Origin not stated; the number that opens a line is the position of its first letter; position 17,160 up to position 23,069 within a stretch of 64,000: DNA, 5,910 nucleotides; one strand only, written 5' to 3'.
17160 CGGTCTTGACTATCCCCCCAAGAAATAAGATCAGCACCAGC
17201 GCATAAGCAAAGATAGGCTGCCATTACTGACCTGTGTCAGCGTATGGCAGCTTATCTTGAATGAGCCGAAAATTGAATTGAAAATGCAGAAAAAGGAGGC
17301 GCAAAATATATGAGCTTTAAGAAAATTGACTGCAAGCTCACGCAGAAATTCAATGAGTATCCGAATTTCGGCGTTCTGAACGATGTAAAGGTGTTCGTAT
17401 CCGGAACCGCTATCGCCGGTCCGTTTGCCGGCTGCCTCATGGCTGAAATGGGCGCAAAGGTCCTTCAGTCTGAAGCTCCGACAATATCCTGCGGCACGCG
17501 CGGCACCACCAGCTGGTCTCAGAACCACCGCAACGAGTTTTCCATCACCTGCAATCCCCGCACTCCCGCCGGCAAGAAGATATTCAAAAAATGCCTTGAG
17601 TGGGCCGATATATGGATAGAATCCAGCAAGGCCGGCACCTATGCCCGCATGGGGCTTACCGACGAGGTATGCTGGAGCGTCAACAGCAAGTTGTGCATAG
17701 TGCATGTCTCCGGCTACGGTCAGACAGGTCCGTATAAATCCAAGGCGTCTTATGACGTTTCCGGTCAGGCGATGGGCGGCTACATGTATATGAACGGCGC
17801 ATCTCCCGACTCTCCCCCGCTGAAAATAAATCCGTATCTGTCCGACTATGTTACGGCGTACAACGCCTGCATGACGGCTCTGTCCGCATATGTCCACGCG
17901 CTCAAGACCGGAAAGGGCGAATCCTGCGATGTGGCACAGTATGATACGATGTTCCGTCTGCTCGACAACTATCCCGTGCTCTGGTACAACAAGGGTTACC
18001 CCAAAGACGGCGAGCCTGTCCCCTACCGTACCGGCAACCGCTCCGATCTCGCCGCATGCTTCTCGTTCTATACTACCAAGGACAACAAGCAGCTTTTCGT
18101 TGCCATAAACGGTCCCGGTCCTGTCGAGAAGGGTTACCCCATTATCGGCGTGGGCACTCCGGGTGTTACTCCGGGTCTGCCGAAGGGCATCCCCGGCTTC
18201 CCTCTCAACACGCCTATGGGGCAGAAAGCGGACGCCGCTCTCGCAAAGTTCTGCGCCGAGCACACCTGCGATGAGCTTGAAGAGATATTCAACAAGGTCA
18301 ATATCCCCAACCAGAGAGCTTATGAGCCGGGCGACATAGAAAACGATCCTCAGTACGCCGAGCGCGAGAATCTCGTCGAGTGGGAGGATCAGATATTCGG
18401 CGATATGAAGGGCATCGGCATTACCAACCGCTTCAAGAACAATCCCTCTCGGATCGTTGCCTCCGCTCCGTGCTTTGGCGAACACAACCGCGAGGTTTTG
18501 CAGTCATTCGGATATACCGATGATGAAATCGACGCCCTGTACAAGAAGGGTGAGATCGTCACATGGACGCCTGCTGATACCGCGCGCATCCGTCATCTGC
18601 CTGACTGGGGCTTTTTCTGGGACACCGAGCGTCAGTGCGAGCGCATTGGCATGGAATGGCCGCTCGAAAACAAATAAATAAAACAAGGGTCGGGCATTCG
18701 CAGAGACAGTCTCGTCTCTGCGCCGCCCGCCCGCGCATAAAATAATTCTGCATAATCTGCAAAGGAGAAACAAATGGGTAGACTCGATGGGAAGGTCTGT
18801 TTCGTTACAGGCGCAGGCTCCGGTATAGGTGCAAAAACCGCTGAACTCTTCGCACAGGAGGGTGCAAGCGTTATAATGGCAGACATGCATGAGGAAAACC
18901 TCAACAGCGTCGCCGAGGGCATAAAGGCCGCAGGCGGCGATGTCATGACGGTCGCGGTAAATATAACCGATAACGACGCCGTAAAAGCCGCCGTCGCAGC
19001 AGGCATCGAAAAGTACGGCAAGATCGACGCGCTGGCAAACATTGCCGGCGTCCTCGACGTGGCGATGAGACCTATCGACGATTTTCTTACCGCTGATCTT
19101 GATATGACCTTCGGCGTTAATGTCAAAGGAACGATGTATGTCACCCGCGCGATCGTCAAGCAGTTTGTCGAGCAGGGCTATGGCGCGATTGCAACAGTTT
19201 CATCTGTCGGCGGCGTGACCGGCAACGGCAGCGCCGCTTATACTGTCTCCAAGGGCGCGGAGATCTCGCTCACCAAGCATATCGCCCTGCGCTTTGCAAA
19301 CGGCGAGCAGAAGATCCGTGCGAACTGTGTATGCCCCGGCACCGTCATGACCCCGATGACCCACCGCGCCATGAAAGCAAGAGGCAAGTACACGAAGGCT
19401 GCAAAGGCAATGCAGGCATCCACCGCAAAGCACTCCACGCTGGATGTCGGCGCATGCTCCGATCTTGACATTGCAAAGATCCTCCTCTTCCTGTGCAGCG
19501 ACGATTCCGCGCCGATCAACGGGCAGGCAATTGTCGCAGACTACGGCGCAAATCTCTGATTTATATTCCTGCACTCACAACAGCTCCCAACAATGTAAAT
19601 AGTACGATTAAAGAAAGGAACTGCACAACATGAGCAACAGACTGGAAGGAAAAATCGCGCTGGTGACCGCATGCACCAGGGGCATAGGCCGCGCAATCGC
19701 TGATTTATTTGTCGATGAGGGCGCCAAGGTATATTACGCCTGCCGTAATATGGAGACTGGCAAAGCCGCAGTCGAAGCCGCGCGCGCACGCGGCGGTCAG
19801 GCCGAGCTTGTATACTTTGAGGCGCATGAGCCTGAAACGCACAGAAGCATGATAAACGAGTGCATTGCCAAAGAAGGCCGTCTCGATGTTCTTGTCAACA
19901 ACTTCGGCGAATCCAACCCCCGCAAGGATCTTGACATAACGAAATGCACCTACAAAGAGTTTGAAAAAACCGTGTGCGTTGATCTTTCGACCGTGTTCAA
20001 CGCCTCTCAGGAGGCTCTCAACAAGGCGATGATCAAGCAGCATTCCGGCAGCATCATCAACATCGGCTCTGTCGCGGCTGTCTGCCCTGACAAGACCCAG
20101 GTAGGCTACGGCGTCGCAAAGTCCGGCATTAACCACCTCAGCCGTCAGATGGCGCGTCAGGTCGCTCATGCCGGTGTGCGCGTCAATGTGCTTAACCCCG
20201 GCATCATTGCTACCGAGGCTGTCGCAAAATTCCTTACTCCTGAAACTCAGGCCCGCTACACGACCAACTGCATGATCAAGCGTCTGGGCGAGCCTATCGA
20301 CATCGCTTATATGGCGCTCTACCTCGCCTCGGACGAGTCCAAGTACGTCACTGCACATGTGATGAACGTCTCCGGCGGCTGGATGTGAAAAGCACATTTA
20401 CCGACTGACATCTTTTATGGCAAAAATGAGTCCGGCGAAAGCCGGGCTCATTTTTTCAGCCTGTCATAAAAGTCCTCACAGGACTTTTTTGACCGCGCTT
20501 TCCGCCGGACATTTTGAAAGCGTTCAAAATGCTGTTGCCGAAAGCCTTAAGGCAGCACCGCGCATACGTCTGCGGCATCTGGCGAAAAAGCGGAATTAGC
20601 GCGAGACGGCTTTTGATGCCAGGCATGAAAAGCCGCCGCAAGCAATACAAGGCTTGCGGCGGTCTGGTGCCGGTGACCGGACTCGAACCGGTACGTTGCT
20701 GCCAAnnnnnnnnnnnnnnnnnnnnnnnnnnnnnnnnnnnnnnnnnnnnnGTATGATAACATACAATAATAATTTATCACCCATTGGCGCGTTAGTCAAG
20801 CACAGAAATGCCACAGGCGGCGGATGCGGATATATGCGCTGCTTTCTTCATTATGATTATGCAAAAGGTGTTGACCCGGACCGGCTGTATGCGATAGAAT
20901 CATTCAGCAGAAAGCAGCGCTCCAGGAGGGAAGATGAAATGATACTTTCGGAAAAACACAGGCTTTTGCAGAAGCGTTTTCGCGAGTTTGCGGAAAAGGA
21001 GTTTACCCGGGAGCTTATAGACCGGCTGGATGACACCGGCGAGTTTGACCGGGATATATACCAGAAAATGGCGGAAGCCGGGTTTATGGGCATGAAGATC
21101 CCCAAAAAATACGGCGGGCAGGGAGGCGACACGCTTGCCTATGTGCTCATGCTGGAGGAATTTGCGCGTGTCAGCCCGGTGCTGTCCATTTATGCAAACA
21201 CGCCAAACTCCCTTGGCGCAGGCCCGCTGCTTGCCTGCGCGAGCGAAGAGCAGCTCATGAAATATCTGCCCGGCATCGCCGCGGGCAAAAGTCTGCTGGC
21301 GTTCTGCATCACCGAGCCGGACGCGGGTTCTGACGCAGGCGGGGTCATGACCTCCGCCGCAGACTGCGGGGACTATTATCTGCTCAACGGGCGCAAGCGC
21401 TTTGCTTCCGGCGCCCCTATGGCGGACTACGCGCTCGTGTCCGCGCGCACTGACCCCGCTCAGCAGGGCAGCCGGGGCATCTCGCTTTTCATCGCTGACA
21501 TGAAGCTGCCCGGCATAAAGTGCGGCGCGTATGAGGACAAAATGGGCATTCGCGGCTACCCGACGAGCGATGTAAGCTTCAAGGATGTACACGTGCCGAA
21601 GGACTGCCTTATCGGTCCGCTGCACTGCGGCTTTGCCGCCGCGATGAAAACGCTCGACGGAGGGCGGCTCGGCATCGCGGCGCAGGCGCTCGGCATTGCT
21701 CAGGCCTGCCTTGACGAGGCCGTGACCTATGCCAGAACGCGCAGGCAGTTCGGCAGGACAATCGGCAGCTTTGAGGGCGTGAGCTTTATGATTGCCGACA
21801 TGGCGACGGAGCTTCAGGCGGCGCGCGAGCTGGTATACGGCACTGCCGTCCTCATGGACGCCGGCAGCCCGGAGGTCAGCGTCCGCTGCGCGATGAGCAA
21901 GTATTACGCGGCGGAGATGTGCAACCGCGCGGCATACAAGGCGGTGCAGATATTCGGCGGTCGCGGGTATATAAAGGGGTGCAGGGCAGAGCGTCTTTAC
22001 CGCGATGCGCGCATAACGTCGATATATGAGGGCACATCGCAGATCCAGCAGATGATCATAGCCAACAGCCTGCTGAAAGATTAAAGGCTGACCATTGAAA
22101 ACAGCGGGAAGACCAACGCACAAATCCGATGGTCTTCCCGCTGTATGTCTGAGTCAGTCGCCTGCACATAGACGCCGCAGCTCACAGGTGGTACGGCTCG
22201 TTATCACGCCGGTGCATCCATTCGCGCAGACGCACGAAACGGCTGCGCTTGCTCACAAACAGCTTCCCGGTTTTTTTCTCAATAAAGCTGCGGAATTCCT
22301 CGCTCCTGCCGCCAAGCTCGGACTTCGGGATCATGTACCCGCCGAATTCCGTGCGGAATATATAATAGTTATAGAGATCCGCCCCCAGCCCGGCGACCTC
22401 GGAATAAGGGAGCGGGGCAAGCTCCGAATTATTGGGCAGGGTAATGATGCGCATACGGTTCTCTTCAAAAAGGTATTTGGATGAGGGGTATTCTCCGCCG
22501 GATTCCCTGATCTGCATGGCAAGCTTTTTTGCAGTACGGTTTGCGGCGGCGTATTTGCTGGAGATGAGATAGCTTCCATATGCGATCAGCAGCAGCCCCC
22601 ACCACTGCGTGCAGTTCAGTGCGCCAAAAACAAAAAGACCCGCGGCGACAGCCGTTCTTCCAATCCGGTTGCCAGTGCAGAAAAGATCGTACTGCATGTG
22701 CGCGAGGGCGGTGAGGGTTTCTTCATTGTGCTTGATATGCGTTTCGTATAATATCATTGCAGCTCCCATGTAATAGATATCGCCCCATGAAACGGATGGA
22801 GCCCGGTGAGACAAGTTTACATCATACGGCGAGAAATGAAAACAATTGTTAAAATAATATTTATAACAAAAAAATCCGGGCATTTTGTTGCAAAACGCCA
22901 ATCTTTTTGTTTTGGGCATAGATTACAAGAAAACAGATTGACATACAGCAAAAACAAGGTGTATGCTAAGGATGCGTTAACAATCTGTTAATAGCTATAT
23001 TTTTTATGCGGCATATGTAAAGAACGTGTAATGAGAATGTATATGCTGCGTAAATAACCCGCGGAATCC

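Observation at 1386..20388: Non-canonical bai-like (bile-acid/steroid CoA-thioester) gene cluster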

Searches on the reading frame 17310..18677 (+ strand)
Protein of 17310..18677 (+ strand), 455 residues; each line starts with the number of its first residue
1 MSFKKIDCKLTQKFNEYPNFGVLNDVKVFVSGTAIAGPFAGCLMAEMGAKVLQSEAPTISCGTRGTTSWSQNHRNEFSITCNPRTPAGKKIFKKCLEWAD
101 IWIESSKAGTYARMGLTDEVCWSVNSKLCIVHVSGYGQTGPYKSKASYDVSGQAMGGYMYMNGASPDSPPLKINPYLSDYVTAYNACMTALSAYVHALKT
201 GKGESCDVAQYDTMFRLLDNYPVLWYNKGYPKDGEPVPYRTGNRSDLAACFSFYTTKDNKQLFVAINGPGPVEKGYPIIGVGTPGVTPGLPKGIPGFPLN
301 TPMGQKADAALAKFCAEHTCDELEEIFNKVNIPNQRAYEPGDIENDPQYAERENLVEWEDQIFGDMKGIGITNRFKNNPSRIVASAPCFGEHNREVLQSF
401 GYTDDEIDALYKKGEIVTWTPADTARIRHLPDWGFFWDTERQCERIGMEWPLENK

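Call 5: search_protein_families(library=pfam, proteins=[window:17310-18677:+])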
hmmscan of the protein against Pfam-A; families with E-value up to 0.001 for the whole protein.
window:17310-18677:+ (455 aa): 1 family
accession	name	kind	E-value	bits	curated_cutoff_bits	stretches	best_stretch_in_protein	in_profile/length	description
PF02515.22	CoA_transf_3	-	8.4e-74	249.3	23.3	1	23-393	1-366/366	CoA-transferase family III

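Call 7: search_protein_families(library=ncbifam, proteins=[window:17310-18677:+], max_evalue=0.00001)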
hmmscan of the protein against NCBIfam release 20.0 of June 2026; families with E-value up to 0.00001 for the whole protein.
window:17310-18677:+ (455 aa): 6 families
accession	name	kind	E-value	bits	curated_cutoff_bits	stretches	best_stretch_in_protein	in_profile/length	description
NF002914.1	PRK03525.1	equivalog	4.2e-81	272.9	413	1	16-416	3-397/400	L-carnitine CoA-transferase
NF052585.1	SucGlutTfsCaiB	equivalog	1.7e-34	119.1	750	1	24-400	9-388/394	succinate--glutarate CoA-transferase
TIGR03253.1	oxalate_frc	equivalog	1.1e-33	116.6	504.2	2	23-217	4-206/416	formyl-CoA transferase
NF003809.0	PRK05398.1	subfamily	1.5e-33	116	442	2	23-217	5-207/416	formyl-CoA transferase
NF041294.1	Scnl_mescCoAtase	equivalog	5.6e-27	94.9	700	1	21-398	2-381/381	succinyl-CoA:mesaconate CoA-transferase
NF008511.0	PRK11430.1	equivalog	1.7e-25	89.9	522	1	33-260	20-248/381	CoA:oxalate CoA-transferase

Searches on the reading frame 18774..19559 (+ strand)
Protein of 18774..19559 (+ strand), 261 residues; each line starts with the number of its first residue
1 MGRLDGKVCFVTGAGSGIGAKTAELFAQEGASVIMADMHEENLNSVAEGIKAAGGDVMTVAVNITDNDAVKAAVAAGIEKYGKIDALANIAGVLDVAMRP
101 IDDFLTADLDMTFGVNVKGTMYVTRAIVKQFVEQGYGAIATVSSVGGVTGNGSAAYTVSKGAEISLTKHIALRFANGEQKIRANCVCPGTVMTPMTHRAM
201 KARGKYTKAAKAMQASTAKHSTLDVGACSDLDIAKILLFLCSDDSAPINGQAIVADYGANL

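Call 5: search_protein_families(library=pfam, proteins=[window:18774-19559:+])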
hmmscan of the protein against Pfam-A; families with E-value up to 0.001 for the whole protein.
window:18774-19559:+ (261 aa): 4 families
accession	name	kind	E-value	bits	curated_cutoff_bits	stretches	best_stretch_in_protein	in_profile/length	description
PF13561.12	adh_short_C2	-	3.9e-44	151.5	27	1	13-260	1-236/236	Enoyl-(Acyl carrier protein) reductase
PF00106.31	adh_short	-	1.1e-43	149.5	26.6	1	7-201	1-192/195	short chain dehydrogenase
PF08659.16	KR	-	6.2e-11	43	22.6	1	10-158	4-151/180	KR domain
PF02737.24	3HCDH_N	-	0.00038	20.9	22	0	11-53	4-45/180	3-hydroxyacyl-CoA dehydrogenase, NAD binding domain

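Call 7: search_protein_families(library=ncbifam, proteins=[window:18774-19559:+], max_evalue=0.00001)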
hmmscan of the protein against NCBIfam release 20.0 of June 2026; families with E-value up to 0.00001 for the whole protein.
window:18774-19559:+ (261 aa): 213 families (the best 25 are shown)
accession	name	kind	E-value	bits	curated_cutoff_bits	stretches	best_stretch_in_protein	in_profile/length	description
NF005559.1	PRK07231.1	subfamily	5.2e-52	176.8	215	1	3-258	1-246/249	glucose 1-dehydrogenase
NF004791.0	PRK06138.1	equivalog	3.6e-50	170.6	312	1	3-259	2-249/252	SDR family oxidoreductase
NF009093.0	PRK12429.1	subfamily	3.2e-48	164.3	258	1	4-258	3-255/259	3-hydroxybutyrate dehydrogenase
NF004818.0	PRK06172.1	equivalog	1.7e-47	161.9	336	1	3-259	4-250/253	SDR family oxidoreductase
NF006080.0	PRK08226.1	equivalog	7.9e-47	159.9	356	1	1-261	1-255/263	SDR family oxidoreductase UcpA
NF004203.0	PRK05653.2-4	subfamily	1.1e-46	159.4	313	1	3-260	3-257/260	3-oxoacyl-ACP reductase FabG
NF052558.1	MBtsdlDhBudC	equivalog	2.7e-44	151.6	270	1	5-259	2-241/250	meso-2,3-butanediol dehydrogenase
TIGR03971.1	SDR_subfam_1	subfamily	8.3e-44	149.9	300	1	4-260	1-269/271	mycofactocin-coupled SDR family oxidoreductase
TIGR01963.1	PHB_DH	subfamily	1.7e-42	145.4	307.05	1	7-258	2-251/255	3-hydroxybutyrate dehydrogenase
NF005681.0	PRK07478.1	subfamily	4.4e-42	144.2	267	1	1-259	1-249/254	SDR family oxidoreductase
TIGR04316.1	dhbA_paeA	equivalog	3.2e-41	141.6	300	1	10-261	2-249/250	2,3-dihydro-2,3-dihydroxybenzoate dehydrogenase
NF004198.0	PRK05653.1-3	equivalog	1.8e-40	139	296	1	3-253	4-240/248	3-oxoacyl-ACP reductase FabG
NF005469.0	PRK07063.1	equivalog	2e-40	139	306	1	1-258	2-253/260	SDR family oxidoreductase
NF009931.0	PRK13394.1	subfamily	2e-40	138.9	340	1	3-258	4-258/262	3-hydroxybutyrate dehydrogenase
NF006366.0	PRK08589.1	equivalog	2.3e-40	138.6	386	1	1-258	1-251/272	SDR family oxidoreductase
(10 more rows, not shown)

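Call 88: search_solved_structures(query=window:18774-19559:+, max_evalue=1e-33)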
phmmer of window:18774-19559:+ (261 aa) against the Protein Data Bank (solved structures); distinct sequences matched with E-value up to 1e-33: 2.
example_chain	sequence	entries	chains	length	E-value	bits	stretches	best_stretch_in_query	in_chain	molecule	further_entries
2et6_A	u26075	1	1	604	4.3e-35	124.7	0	4-205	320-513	(3R)-hydroxyacyl-CoA dehydrogenase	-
4fn4_A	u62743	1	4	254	3.8e-34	121.6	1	4-259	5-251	Short chain dehydrogenase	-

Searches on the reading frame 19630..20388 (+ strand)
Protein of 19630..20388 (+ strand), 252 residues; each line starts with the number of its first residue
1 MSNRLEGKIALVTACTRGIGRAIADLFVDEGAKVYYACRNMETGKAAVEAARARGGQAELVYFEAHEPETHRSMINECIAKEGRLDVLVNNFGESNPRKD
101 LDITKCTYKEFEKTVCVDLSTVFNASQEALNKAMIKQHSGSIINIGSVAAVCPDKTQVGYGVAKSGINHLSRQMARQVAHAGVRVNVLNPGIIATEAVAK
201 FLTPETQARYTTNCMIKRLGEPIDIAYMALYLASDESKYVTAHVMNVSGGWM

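Call 5: search_protein_families(library=pfam, proteins=[window:19630-20388:+])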
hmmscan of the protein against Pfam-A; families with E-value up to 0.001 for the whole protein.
window:19630-20388:+ (252 aa): 3 families
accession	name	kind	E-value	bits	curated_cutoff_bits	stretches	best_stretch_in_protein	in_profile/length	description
PF13561.12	adh_short_C2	-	2.1e-50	171.9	27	1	16-251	5-235/236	Enoyl-(Acyl carrier protein) reductase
PF00106.31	adh_short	-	3.3e-43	147.9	26.6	1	8-201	1-190/195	short chain dehydrogenase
PF08659.16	KR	-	1.1e-05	25.9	22.6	1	11-181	4-170/180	KR domain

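Call 7: search_protein_families(library=ncbifam, proteins=[window:19630-20388:+], max_evalue=0.00001)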
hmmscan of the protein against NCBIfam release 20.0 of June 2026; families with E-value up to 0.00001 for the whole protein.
window:19630-20388:+ (252 aa): 224 families (the best 25 are shown)
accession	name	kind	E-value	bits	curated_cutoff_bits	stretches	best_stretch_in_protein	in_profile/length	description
NF049979.1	AlphHSDSHdhA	equivalog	2.8e-82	276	350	1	5-251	1-246/258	7alpha-hydroxysteroid dehydrogenase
NF005559.1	PRK07231.1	subfamily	8.6e-58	195.8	215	1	4-251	1-247/249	glucose 1-dehydrogenase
TIGR01830.1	3oxo_ACP_reduc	equivalog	1e-53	182.5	297.75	1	10-251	1-238/239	3-oxoacyl-[acyl-carrier-protein] reductase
NF004198.0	PRK05653.1-3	equivalog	4.4e-53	180.3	296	1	3-251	3-246/248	3-oxoacyl-ACP reductase FabG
NF004197.0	PRK05653.1-1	equivalog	1.2e-52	179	332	1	1-251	1-246/249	3-oxoacyl-ACP reductase FabG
NF009466.0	PRK12826.1-2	subfamily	2.2e-51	174.7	222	1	8-250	4-243/248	3-oxoacyl-ACP reductase FabG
NF052562.1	RADHDNL4305835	equivalog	2.6e-49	167.9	400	1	1-251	1-249/252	NADP-dependent (R)-specific alcohol dehydrogenase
NF004778.0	PRK06124.1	equivalog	3.3e-48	164.3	303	1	4-251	8-252/256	SDR family oxidoreductase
NF004791.0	PRK06138.1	equivalog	1.4e-47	162.2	312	1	4-251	2-249/252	SDR family oxidoreductase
NF050023.1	7alphHDSH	equivalog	7.2e-47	160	450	1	3-250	2-248/259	7alpha-hydroxysteroid dehydrogenase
NF005446.0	PRK07035.1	equivalog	2.2e-46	158.2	373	1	5-251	9-253/255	SDR family oxidoreductase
NF005873.0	PRK07814.1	equivalog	3.2e-46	157.9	346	1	4-250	7-250/263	SDR family oxidoreductase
NF004773.0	PRK06113.1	equivalog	6.5e-46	156.8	367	1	4-250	8-249/255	7-alpha-hydroxysteroid dehydrogenase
NF005893.0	PRK07856.1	equivalog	1.5e-45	155.5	255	1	4-250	6-240/255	SDR family oxidoreductase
NF009468.0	PRK12826.1-4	equivalog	1.6e-45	155.8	318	1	1-250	1-246/256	SDR family oxidoreductase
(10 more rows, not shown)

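Call 49: search_solved_structures(query=window:19630-20388:+, max_evalue=1e-40)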
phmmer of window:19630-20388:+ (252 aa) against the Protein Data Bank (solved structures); distinct sequences matched with E-value up to 1e-40: 2.
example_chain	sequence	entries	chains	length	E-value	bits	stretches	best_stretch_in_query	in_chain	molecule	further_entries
5epo_A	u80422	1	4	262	4.5e-53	183.7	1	3-251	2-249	7-alpha-hydroxysteroid deydrogenase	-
4m8s_A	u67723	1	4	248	7.6e-44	153.5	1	4-251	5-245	Putative 3-oxoacyl-[acyl-carrier protein] reductase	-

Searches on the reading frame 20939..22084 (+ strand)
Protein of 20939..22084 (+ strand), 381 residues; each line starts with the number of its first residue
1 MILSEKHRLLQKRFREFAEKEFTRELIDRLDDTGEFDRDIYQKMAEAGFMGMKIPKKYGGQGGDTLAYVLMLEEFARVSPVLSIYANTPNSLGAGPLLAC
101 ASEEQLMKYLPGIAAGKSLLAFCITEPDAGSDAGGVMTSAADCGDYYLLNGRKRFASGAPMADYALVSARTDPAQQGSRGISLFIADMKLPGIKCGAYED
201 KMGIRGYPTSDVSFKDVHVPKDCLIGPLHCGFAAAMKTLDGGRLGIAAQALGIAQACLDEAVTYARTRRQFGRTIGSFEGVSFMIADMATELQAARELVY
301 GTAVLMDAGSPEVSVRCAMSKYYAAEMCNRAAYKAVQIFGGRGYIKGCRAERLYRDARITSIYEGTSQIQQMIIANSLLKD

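Call 5: search_protein_families(library=pfam, proteins=[window:20939-22084:+])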
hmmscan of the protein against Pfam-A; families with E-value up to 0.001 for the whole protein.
window:20939-22084:+ (381 aa): 5 families
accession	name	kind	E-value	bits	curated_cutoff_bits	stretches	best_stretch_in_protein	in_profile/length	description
PF00441.29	Acyl-CoA_dh_1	-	5.9e-50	169.7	22.4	1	231-378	3-149/150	Acyl-CoA dehydrogenase, C-terminal domain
PF02771.21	Acyl-CoA_dh_N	-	4.9e-31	107.9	22.9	1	4-117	1-113/113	Acyl-CoA dehydrogenase, N-terminal domain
PF02770.24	Acyl-CoA_dh_M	-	9.2e-25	87.1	33.3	1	121-217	1-97/97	Acyl-CoA dehydrogenase, middle domain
PF08028.16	Acyl-CoA_dh_2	-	3.3e-24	86.1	22.7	1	244-367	1-133/134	Acyl-CoA dehydrogenase, C-terminal domain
PF22924.1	ACOX_C_alpha1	-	8.7e-05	22.8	27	0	308-377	98-167/169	Acyl-CoA oxidase, C-alpha1 domain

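Call 7: search_protein_families(library=ncbifam, proteins=[window:20939-22084:+], max_evalue=0.00001)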
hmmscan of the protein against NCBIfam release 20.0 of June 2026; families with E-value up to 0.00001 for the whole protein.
window:20939-22084:+ (381 aa): 23 families
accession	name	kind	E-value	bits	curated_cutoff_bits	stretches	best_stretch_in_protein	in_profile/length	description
NF042972.1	AcrlCoAredClosAcrC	equivalog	7.1e-106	354.1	640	1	3-380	5-378/378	acryloyl-CoA reductase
NF042439.1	SulpropCoADesulf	equivalog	2.2e-82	276.8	600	1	11-380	1-372/379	3-sulfinopropanoyl-CoA desulfinase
NF045552.1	GlutCoADH_Des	equivalog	5.9e-80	269.3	470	1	3-376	5-377/387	glutaryl-CoA dehydrogenase Acd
NF043006.1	CyhCrbnylCoADH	equivalog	4.8e-79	266.1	650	1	5-379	6-376/380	cyclohexane-1-carbonyl-CoA dehydrogenase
NF058590.1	AcCoDHFadEBacil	equivalog_domain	4.3e-76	256.7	600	1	3-380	21-412/586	acyl-CoA dehydrogenase FadE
NF045652.1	ProlPCPDhRedW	equivalog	8.4e-69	232.2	650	1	10-378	7-373/376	L-prolyl-[peptidyl-carrier protein] dehydrogenase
NF008997.0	PRK12341.1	equivalog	1e-67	228.9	537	1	3-381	5-379/382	acyl-CoA dehydrogenase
TIGR03207.1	cyc_hxne_CoA_dh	equivalog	7.7e-65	219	575.35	1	3-376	1-369/372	cyclohexanecarboxyl-CoA dehydrogenase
NF053553.1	prodigi_MBC_PigA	equivalog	1.6e-64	218.4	500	1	4-378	6-379/381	prodigiosin MBC biosynthesis dehydrogenase PigA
NF002885.1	PRK03354.1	equivalog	7.4e-48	163.5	540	1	3-379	5-374/378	crotonobetainyl-CoA dehydrogenase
NF007000.1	PRK09463.1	subfamily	4.5e-46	157.5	600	1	34-366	72-422/726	acyl-CoA dehydrogenase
NF052270.1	Staph_DH_FadE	equivalog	3.6e-39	134.6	600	1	10-378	28-393/400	acyl-CoA dehydrogenase FadE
NF009586.0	PRK13026.1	subfamily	2.4e-38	132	608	1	35-357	108-448/777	acyl-CoA dehydrogenase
TIGR03203.1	pimD_small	equivalog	4.8e-36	124.7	652.7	1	3-347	4-345/378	pimeloyl-CoA dehydrogenase small subunit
NF038187.1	FadE_coli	exception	5.3e-31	107.5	1300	1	34-373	147-505/816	acyl-CoA dehydrogenase FadE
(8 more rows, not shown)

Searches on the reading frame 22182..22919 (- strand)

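Call 5: search_protein_families(library=pfam, proteins=[window:22182-22919:-])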
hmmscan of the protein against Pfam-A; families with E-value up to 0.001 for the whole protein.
window:22182-22919:- (245 aa): 0 families

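Call 7: search_protein_families(library=ncbifam, proteins=[window:22182-22919:-], max_evalue=0.00001)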
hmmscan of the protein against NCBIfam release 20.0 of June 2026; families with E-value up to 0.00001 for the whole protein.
window:22182-22919:- (245 aa): 0 families

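Call 34: search_protein_families(library=pfam, proteins=[window:22182-22919:-], max_evalue=10)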
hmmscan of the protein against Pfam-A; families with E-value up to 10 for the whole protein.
window:22182-22919:- (245 aa): 1 family
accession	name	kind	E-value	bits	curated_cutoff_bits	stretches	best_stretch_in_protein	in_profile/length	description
PF14317.12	YcxB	-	0.011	15.9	23.3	1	153-213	3-61/61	YcxB-like protein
